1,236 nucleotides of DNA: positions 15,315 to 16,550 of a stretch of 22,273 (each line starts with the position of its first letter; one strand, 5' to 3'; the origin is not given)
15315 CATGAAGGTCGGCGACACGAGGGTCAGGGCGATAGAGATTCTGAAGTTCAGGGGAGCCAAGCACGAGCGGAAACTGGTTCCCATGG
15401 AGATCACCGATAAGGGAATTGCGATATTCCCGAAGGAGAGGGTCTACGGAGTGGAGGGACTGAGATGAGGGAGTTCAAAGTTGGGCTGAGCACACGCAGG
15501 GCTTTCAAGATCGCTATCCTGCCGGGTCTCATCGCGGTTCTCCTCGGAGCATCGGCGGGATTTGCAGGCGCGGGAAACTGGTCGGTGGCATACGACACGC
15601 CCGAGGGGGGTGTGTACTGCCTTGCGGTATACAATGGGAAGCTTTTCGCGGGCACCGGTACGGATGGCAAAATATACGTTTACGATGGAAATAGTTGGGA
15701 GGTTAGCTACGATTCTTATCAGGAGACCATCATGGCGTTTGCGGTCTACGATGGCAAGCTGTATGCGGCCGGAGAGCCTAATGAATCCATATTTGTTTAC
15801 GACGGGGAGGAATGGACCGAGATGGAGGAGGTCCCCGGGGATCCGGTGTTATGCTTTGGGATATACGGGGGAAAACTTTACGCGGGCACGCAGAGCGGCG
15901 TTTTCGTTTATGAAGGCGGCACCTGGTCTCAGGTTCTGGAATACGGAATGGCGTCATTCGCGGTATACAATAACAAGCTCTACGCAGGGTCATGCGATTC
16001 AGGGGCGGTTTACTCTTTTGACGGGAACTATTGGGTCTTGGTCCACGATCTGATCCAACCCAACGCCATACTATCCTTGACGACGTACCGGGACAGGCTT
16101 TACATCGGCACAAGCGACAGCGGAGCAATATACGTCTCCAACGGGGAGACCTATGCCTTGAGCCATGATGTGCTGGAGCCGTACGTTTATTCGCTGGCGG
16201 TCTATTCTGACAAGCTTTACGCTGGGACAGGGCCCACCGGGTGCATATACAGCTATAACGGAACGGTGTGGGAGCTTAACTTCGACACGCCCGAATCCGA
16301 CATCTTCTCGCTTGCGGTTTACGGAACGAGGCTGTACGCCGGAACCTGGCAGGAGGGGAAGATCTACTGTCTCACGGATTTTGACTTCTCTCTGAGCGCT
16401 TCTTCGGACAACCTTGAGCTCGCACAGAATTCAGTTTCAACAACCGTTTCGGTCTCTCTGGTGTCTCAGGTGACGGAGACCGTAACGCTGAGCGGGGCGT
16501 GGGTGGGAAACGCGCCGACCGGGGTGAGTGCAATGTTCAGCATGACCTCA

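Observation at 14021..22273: Co-directional cluster coupling a KaiC-like ATPase pair to a multi-component cell-surface sensing apparatus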

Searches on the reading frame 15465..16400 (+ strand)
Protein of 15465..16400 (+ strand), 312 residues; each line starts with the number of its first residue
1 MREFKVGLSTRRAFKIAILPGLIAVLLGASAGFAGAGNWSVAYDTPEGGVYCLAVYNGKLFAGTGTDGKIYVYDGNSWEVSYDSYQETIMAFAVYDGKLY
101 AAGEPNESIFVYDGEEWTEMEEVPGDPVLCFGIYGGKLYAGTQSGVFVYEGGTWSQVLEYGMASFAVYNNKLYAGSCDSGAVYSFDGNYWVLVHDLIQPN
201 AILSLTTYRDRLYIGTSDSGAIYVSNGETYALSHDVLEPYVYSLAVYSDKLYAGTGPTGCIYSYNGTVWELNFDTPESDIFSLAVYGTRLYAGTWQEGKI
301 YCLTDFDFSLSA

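Call 35: search_protein_families(library=pfam, proteins=[window:15465-16400:+], max_evalue=10)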
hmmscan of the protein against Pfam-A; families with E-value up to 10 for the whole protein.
window:15465-16400:+ (312 aa): 9 families
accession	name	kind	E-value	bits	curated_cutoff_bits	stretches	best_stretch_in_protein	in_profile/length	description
PF25210.1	Kelch_FKB95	-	0.00045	20.4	70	1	91-196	84-209/268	FKB95, Kelch-repeats domain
PF19755.4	DUF6242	-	0.0033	17.8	29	2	166-228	148-215/217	Domain of unknown function (DUF6242)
PF23754.1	Beta-prop_IP5PC_F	-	0.0045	16.4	27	1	172-229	302-357/392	IP5P C-F beta-propeller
PF03178.21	CPSF_A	-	0.0087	15.9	27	1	47-76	90-119/319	CPSF A subunit region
PF23366.1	Beta-prop_HVO_0234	-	0.018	15.1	27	1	64-225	99-250/274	HVO_0234-like, beta propeller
PF13570.13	Beta-prop_ACSF4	-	0.023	14.5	133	1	47-277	70-293/329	Beta-alanine-activating enzyme, beta-propeller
PF24817.1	WD40_WDHD1_1st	-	0.029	14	109.9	1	54-118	13-77/291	WDHD1 first WD40 domain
PF00400.38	WD40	-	0.035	15.1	27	1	47-74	11-39/39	WD domain, G-beta repeat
PF24814.1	WD40_Prp19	-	0.079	12.4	320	1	45-79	4-40/281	Prp19 WD40 domain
